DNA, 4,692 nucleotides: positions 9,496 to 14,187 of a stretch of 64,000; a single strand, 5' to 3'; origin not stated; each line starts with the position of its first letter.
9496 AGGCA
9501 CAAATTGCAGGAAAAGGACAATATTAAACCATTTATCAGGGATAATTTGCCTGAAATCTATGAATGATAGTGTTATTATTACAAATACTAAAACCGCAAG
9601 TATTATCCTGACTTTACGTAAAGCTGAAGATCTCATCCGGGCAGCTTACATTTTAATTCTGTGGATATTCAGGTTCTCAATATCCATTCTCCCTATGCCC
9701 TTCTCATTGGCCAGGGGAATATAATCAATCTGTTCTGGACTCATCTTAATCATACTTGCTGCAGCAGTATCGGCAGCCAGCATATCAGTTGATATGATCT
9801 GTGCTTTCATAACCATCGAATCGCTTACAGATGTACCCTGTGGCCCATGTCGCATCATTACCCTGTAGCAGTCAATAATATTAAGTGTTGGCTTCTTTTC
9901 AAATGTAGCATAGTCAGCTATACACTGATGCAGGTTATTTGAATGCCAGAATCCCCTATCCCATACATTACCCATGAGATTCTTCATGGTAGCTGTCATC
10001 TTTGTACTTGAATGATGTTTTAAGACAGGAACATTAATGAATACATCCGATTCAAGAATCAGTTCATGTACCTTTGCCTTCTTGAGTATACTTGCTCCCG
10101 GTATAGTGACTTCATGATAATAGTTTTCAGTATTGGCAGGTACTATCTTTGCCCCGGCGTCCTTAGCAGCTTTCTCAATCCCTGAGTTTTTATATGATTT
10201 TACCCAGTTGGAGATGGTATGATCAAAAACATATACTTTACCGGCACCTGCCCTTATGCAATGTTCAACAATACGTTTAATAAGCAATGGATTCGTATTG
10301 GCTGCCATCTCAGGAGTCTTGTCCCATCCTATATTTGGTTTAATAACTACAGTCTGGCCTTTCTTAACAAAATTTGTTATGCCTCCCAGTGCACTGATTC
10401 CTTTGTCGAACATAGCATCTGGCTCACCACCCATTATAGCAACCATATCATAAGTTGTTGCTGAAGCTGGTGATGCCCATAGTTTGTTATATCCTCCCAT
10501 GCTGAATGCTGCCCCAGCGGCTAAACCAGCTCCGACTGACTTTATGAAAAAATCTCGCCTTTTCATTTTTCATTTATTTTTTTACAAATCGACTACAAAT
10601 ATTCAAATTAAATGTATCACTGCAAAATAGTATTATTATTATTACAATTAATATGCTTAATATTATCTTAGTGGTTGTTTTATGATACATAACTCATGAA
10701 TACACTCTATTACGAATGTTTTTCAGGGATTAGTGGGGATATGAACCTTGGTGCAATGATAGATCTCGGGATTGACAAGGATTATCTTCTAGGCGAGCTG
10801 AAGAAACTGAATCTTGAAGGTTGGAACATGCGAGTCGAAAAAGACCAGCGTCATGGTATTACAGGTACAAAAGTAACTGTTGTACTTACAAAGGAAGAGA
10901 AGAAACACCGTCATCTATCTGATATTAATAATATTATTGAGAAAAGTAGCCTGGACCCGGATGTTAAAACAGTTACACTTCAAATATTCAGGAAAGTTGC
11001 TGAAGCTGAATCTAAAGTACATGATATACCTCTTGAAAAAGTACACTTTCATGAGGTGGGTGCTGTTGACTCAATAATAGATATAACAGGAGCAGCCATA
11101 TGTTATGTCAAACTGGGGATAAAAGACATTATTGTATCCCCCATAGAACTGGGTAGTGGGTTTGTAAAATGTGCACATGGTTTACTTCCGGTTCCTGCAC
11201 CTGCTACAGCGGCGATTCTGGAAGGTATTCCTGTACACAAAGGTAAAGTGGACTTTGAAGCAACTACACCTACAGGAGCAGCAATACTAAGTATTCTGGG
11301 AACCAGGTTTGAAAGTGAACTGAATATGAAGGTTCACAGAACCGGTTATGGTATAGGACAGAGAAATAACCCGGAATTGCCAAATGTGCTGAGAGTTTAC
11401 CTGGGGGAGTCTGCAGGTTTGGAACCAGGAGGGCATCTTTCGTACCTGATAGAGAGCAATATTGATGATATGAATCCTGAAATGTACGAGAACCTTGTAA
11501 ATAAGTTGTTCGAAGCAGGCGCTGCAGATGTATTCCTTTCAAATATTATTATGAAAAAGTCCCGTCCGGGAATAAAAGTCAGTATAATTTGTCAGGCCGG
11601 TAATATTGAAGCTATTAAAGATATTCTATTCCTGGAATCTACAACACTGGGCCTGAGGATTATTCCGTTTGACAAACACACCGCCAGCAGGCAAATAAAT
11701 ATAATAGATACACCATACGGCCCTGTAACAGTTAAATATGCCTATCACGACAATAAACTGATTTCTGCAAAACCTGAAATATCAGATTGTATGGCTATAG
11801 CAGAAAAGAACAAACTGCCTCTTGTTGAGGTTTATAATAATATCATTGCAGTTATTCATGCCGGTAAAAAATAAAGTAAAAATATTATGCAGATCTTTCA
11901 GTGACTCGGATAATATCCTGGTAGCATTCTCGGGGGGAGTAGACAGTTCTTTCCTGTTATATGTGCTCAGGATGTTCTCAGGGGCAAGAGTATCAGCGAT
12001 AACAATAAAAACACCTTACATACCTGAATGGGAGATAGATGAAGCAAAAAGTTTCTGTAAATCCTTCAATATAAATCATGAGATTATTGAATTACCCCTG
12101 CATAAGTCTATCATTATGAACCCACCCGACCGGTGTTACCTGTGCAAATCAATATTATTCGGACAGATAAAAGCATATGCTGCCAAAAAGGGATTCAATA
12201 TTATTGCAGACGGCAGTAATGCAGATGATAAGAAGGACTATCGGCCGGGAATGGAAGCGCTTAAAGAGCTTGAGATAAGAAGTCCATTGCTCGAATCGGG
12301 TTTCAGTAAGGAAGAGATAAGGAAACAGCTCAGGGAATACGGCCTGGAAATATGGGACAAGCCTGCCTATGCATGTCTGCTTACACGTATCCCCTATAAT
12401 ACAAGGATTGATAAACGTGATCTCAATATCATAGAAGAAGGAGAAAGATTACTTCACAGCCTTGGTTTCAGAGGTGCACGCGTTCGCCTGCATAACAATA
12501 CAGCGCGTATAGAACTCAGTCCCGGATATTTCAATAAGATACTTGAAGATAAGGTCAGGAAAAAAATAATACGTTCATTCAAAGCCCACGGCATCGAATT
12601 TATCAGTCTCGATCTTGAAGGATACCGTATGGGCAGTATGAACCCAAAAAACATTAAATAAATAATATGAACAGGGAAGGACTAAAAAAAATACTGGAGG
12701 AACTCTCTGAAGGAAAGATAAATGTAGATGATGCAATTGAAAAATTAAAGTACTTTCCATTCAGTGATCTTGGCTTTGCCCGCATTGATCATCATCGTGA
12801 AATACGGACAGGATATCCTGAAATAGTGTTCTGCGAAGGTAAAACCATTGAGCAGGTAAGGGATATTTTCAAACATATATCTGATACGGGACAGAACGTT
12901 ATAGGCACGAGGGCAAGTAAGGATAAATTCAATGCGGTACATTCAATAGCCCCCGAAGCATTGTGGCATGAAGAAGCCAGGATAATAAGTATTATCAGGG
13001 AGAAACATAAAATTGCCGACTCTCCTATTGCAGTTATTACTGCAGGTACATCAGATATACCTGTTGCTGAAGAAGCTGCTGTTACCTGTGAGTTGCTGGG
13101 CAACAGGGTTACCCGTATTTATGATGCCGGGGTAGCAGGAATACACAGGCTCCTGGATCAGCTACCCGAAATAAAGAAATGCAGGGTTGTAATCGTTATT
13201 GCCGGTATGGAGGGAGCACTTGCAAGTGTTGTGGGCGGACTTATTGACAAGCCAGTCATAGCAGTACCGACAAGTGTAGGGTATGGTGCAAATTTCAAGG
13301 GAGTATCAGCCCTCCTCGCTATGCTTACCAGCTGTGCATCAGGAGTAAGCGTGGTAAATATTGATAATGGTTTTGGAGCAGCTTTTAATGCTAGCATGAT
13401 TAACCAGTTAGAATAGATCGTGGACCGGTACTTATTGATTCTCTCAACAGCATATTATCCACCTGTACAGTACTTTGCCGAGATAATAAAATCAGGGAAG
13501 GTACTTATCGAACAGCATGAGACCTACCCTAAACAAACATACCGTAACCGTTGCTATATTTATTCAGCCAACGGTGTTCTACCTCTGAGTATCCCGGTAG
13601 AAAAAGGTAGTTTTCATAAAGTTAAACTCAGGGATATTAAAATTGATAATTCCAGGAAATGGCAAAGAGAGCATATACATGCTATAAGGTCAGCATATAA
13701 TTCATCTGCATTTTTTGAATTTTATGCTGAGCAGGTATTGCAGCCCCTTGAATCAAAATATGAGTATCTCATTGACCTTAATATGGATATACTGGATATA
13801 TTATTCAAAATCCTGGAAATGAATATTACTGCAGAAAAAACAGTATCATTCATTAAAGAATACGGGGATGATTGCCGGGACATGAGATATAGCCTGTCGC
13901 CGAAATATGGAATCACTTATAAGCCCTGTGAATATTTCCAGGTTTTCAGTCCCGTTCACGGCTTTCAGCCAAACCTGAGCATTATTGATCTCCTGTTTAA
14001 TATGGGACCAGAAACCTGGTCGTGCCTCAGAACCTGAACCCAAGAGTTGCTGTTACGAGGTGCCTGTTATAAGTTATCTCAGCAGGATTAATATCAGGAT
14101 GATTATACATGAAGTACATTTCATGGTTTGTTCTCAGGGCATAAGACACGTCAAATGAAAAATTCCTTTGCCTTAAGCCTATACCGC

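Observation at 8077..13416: Orphan nickel-pincer (NPN) cofactor genes larC-larE-larB with no larA, back-to-back with a Tat-exported DUF362 protein and a membrane polyferredoxin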

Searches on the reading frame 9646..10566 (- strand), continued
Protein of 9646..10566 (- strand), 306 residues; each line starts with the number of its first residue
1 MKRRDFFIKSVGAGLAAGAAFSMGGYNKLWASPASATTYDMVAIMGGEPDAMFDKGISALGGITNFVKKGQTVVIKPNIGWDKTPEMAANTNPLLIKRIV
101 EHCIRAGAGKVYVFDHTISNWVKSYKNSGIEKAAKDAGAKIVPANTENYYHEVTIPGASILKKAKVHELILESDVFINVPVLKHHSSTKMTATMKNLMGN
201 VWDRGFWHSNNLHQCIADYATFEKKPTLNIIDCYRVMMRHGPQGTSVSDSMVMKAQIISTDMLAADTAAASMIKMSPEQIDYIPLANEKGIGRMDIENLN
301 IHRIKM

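Call 93: search_protein_families(library=pfam, proteins=[P0130, P0128, P0140, P0150, P0206, P0209, P0204, P0147], max_evalue=0.001)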
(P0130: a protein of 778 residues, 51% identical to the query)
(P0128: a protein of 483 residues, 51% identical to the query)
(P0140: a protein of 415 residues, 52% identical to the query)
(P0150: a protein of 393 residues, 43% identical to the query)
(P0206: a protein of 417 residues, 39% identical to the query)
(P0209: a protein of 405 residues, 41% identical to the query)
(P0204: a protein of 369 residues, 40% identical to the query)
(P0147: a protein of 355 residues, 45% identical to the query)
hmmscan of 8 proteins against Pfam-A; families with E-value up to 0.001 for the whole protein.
P0130 (778 aa): 2 families
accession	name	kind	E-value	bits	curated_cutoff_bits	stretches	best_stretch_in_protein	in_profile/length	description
PF04015.17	DUF362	-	1.1e-44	153.3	24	1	541-738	1-200/200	Domain of unknown function (DUF362)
PF13231.12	PMT_2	-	9.7e-05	23.1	26.1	1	103-251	12-154/160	Dolichyl-phosphate-mannose-protein mannosyltransferase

P0128 (483 aa): 2 families
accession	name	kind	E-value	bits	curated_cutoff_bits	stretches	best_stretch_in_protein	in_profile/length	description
PF04015.17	DUF362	-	5.3e-58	196.8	24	1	247-448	1-200/200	Domain of unknown function (DUF362)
PF10518.14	TAT_signal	-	0.00018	21.7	22.7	1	147-165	3-21/21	TAT (twin-arginine translocation) pathway signal sequence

P0140 (415 aa): 1 family
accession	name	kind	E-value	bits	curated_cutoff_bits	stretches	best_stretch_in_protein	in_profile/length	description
PF04015.17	DUF362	-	4e-43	148.3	24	1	190-376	12-200/200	Domain of unknown function (DUF362)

P0150 (393 aa): 1 family
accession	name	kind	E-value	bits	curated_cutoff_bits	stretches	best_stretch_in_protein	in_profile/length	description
PF04015.17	DUF362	-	6.5e-51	173.7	24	1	77-270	1-198/200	Domain of unknown function (DUF362)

P0206 (417 aa): 1 family
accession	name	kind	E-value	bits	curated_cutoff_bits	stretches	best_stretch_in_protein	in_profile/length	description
PF04015.17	DUF362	-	1.4e-45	156.3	24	1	73-270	1-199/200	Domain of unknown function (DUF362)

P0209 (405 aa): 1 family
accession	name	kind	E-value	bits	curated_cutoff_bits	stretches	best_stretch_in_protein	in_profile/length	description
PF04015.17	DUF362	-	5.9e-52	177.1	24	1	174-369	1-199/200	Domain of unknown function (DUF362)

P0204 (369 aa): 1 family
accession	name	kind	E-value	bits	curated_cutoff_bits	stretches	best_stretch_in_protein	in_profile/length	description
PF04015.17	DUF362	-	4.5e-49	167.7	24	1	136-333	1-199/200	Domain of unknown function (DUF362)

P0147 (355 aa): 1 family
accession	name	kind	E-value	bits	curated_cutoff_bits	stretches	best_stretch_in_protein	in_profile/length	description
PF04015.17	DUF362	-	6.3e-54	183.5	24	1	125-320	1-199/200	Domain of unknown function (DUF362)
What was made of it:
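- Tried and rejected: The long DUF362 representatives carry no informative fused domains (call 93).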

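Call 102: search_protein_families(library=pfam, proteins=[L006:16111-17562:-, L004:9877-10740:+, L065:2913-3431:-, L052:16694-17545:+, L017:18834-19385:+, L008:18490-19566:-, L049:15293-16009:-, L046:7612-8736:-, L028:20091-20921:+], max_evalue=0.0001)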
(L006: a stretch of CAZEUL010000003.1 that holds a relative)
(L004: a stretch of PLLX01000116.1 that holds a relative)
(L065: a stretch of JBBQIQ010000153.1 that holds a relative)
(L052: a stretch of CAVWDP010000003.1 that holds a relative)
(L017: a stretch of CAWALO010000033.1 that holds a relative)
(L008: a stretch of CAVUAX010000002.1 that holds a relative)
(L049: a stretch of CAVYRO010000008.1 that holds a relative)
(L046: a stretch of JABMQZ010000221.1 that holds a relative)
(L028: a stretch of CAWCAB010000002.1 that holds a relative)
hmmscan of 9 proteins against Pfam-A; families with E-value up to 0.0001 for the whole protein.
L006:16111-17562:- (483 aa): 2 families
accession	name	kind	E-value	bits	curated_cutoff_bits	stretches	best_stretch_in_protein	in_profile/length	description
PF01546.33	Peptidase_M20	-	7.9e-13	49.2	24.6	1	73-480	2-204/206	Peptidase family M20/M25/M40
PF07687.19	M20_dimer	-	2.1e-10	40.9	21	1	212-292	16-104/107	Peptidase dimerisation domain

L004:9877-10740:+ (287 aa): 1 family
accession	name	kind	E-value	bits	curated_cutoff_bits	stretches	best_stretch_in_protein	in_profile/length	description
PF00180.25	Iso_dh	-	3.7e-32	112.4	27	1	5-263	1-228/348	Isocitrate/isopropylmalate dehydrogenase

L065:2913-3431:- (172 aa): 0 families

L052:16694-17545:+ (283 aa): 3 families
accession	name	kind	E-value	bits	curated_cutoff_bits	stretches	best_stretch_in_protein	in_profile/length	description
PF00005.33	ABC_tran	-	7.3e-33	114.5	25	1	56-212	1-136/137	ABC transporter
PF13304.12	AAA_21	-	3.2e-08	34.4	27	0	181-243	215-299/304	AAA domain, putative AbiEii toxin, Type IV TA system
PF02463.25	SMC_N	-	2.9e-06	27.3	40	1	68-257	26-212/220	RecF/RecN/SMC N terminal domain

L017:18834-19385:+ (183 aa): 0 families

L008:18490-19566:- (358 aa): 2 families
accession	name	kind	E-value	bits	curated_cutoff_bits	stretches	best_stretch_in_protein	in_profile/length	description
PF00501.34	AMP-binding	-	1.1e-22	80.9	29.9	1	67-162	284-384/384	AMP-binding enzyme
PF23562.2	AMP-binding_C_3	-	3.8e-08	34.2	20.8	1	201-251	4-54/124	AMP-binding enzyme C-terminal domain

L049:15293-16009:- (238 aa): 2 families
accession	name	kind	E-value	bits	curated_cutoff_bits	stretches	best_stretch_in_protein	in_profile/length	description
PF05173.19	DapB_C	-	1.4e-35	122.4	27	1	106-236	1-121/121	Dihydrodipicolinate reductase, C-terminus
PF01113.26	DapB_N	-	5.7e-17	62.4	25.6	1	1-103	1-124/124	Dihydrodipicolinate reductase, N-terminus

L046:7612-8736:- (374 aa): 2 families
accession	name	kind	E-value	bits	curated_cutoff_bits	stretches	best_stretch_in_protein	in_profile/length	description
PF04055.27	Radical_SAM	-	4.4e-28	99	29.5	1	6-173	2-163/166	Radical SAM superfamily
PF06969.22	HemN_C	-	5.2e-10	39.7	24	1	298-364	1-67/67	HemN C-terminal domain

L028:20091-20921:+ (277 aa): 3 families
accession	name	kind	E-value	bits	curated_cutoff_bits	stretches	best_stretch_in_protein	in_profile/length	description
PF16576.10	HlyD_D23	-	1e-16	61.3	30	1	51-261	9-187/214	Barrel-sandwich domain of CusB or HlyD membrane-fusion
PF13437.12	HlyD_3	-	6.5e-15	56.2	22.2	1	179-276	2-94/106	HlyD family secretion protein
PF13533.13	Biotin_lipoyl_2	-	1.3e-10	41.3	29.8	1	64-92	3-31/32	Biotin-lipoyl like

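Call 107: list_cluster_members(proteins=[window:9646-10566:-, window:8077-9636:-, window:10696-11874:+, window:12667-13416:+])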
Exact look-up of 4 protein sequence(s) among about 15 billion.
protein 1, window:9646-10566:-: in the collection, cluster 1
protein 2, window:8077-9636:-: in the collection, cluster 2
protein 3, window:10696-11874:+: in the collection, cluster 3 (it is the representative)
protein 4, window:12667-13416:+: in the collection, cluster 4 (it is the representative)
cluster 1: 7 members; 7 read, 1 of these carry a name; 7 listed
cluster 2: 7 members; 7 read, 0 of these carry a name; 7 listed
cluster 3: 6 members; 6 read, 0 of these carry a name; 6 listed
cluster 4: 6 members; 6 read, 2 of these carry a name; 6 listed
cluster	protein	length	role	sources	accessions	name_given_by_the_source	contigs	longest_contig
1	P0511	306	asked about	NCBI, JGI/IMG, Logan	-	-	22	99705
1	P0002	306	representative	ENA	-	-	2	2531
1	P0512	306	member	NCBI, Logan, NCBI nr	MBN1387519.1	MAG: DUF362 domain-containing protein [Bacteroidales bacterium] | DUF362 domain-containing protein [Bacteroidales bacterium]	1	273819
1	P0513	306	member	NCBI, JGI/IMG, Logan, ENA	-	-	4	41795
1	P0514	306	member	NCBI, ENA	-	-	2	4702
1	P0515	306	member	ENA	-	-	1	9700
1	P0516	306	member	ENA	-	-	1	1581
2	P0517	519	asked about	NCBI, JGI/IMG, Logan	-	-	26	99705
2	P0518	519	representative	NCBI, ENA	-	-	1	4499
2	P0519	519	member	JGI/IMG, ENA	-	-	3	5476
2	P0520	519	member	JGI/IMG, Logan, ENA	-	-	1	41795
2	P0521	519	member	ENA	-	-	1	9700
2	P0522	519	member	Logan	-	-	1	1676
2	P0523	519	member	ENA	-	-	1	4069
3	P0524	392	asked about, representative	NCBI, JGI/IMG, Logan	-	-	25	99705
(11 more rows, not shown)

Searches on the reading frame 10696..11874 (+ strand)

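Call 3: search_protein_families(library=pfam, proteins=[window:10696-11874:+], max_evalue=0.01)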
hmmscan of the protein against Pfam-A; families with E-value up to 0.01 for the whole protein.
window:10696-11874:+ (392 aa): 1 family
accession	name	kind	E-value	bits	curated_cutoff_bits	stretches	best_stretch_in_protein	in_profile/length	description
PF01969.22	Ni_insertion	-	1.2e-141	472.7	22.1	1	4-380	1-375/375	Nickel insertion protein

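Call 4: search_protein_families(library=ncbifam, proteins=[window:10696-11874:+], max_evalue=0.01)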
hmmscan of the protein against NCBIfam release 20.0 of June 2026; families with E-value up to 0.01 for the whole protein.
window:10696-11874:+ (392 aa): 2 families
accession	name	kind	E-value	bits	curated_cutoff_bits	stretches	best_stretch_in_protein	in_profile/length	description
TIGR00299.2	nickel_LarC1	equivalog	1.3e-65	220.2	90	1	72-236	1-165/165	nickel pincer cofactor biosynthesis protein LarC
NF052512.1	nickel_LarC2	equivalog_domain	2.7e-39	133.9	50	1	251-365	3-117/118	nickel pincer cofactor biosynthesis protein LarC2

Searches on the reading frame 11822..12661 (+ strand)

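Call 3: search_protein_families(library=pfam, proteins=[window:11822-12661:+], max_evalue=0.01)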
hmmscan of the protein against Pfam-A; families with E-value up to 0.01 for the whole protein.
window:11822-12661:+ (279 aa): 6 families
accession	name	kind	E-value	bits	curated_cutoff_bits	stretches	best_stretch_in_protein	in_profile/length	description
PF01171.26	ATP_bind_3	-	8.6e-07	29.3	27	1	32-100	2-75/182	PP-loop family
PF06508.19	QueC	-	1.7e-06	28.1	22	1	32-98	2-67/210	Queuosine biosynthesis protein QueC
PF03054.22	tRNA_Me_trans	-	6.5e-05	23.1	20.6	1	31-81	2-62/202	tRNA methyl transferase HUP domain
PF00733.27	Asn_synthase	-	0.00012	22.3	21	1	33-90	21-78/354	Asparagine synthase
PF24167.1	DUF7411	-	0.00058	19.9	28.7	1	32-138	3-109/194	Family of unknown function (DUF7411)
PF02540.23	NAD_synthase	-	0.00089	18.9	21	1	29-91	18-81/242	NAD synthase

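Call 4: search_protein_families(library=ncbifam, proteins=[window:11822-12661:+], max_evalue=0.01)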
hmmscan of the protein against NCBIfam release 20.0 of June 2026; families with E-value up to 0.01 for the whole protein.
window:11822-12661:+ (279 aa): 16 families
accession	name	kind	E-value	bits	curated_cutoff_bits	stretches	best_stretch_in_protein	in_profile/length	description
TIGR00268.2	TIGR00268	equivalog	4e-85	285.2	150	1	22-274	6-259/259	ATP-dependent sacrificial sulfur transferase LarE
TIGR02432.1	lysidine_TilS_N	equivalog_domain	1.3e-08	35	93.6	1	32-94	2-69/189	tRNA lysidine(34) synthetase TilS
TIGR00364.1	TIGR00364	equivalog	4.5e-07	29.6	150.3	1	34-98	3-66/201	7-cyano-7-deazaguanine synthase QueC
NF007942.0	PRK10660.1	equivalog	2.1e-06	26.8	606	1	20-67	8-54/439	tRNA lysidine(34) synthetase TilS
NF049949.1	tRNAsynTtuAPyrococ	equivalog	1.1e-05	24.7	450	1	25-138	43-161/292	tRNA-5-methyluridine(54) 2-sulfurtransferase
NF007972.0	PRK10696.1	equivalog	1.3e-05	24.7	272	1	27-136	39-155/295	tRNA 2-thiocytidine(32) synthetase TtcA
NF038212.1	argG_rel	exception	5.3e-05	22.2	425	1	27-88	12-71/381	argininosuccinate synthase-related protein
NF010587.0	PRK13980.1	equivalog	6e-05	22.4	255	1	27-91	29-94/267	NAD+ synthase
NF001138.1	PRK00143.1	equivalog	6.3e-05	22.1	284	1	32-91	2-68/345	tRNA 2-thiouridine(34) synthase MnmA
TIGR00032.1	argG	equivalog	0.00028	20.3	268.2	0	32-80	2-48/394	argininosuccinate synthase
NF011155.0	PRK14561.1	equivalog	0.00077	19.2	207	1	32-153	3-122/195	hypothetical protein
NF010588.0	PRK13981.1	equivalog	0.0014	17.2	479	1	31-91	287-348/546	NAD+ synthase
TIGR00420.1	trmU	equivalog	0.0015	17.5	236.95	1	31-91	2-71/351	tRNA 2-thiouridine(34) synthase MnmA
TIGR00552.1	nadE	equivalog_domain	0.002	17.4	63.65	1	30-91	23-86/251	NAD(+) synthase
TIGR03573.1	WbuX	subfamily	0.0021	17.5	203.2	1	25-135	52-172/344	N-acetyl sugar amidotransferase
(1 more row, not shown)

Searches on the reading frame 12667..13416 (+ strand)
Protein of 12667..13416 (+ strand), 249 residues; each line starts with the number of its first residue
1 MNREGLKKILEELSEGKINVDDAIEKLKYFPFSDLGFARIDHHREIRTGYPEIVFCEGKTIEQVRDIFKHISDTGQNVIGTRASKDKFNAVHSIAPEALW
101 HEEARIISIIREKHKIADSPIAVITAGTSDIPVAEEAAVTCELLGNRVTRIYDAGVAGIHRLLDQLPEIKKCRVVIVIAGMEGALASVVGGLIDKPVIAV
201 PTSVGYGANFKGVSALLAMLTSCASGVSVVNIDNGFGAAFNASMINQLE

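Call 3: search_protein_families(library=pfam, proteins=[window:12667-13416:+], max_evalue=0.01)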
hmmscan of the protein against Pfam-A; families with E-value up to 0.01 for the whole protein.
window:12667-13416:+ (249 aa): 1 family
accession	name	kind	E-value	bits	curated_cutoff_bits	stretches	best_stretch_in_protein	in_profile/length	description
PF00731.26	AIRC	-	2.4e-14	53.5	30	1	121-245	2-126/148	AIR carboxylase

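Call 4: search_protein_families(library=ncbifam, proteins=[window:12667-13416:+], max_evalue=0.01)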
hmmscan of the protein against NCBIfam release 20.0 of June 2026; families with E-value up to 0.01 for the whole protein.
window:12667-13416:+ (249 aa): 2 families
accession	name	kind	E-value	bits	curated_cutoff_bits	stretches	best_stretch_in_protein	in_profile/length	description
NF033503.1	LarB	equivalog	1.2e-90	302.8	175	1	40-247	1-208/209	nickel pincer cofactor biosynthesis protein LarB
TIGR01162.1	purE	equivalog_domain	5.4e-08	32.5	149.6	1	121-243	1-123/156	5-(carboxyamino)imidazole ribonucleotide mutase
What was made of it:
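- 12667..13416 (+): larB: NaAD carboxylase/hydrolase, first step of NPN synthesis. NF033503 303 bits (cut-off 175) (call 4)
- Checked: LarB 12667-13416 matches NF033503 at 303 bits (cut-off 175) (calls 3, 4).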

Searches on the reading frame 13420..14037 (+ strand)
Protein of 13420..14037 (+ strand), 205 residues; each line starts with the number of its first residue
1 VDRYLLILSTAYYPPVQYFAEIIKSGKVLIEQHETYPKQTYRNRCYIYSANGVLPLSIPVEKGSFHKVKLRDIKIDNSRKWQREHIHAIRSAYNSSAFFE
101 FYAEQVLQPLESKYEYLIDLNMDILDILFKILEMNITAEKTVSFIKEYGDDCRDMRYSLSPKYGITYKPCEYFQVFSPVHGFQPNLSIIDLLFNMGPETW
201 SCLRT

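Call 3: search_protein_families(library=pfam, proteins=[window:13420-14037:+], max_evalue=0.01)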
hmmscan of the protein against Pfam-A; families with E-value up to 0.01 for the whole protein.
window:13420-14037:+ (205 aa): 1 family
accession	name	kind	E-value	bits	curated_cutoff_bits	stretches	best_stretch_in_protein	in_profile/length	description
PF08889.16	WbqC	-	4.1e-34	118.8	21.3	2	11-144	3-136/218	WbqC-like protein family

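Call 4: search_protein_families(library=ncbifam, proteins=[window:13420-14037:+], max_evalue=0.01)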
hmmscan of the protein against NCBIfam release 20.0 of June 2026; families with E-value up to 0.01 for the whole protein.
window:13420-14037:+ (205 aa): 0 families

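Call 84: search_solved_structures(query=window:13420-14037:+, max_evalue=1, show_alignments=0)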
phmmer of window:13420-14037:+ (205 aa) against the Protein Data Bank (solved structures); distinct sequences matched with E-value up to 1: 0.
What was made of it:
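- No fold or motif link to nucleotide cofactors was obtained (call 84).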
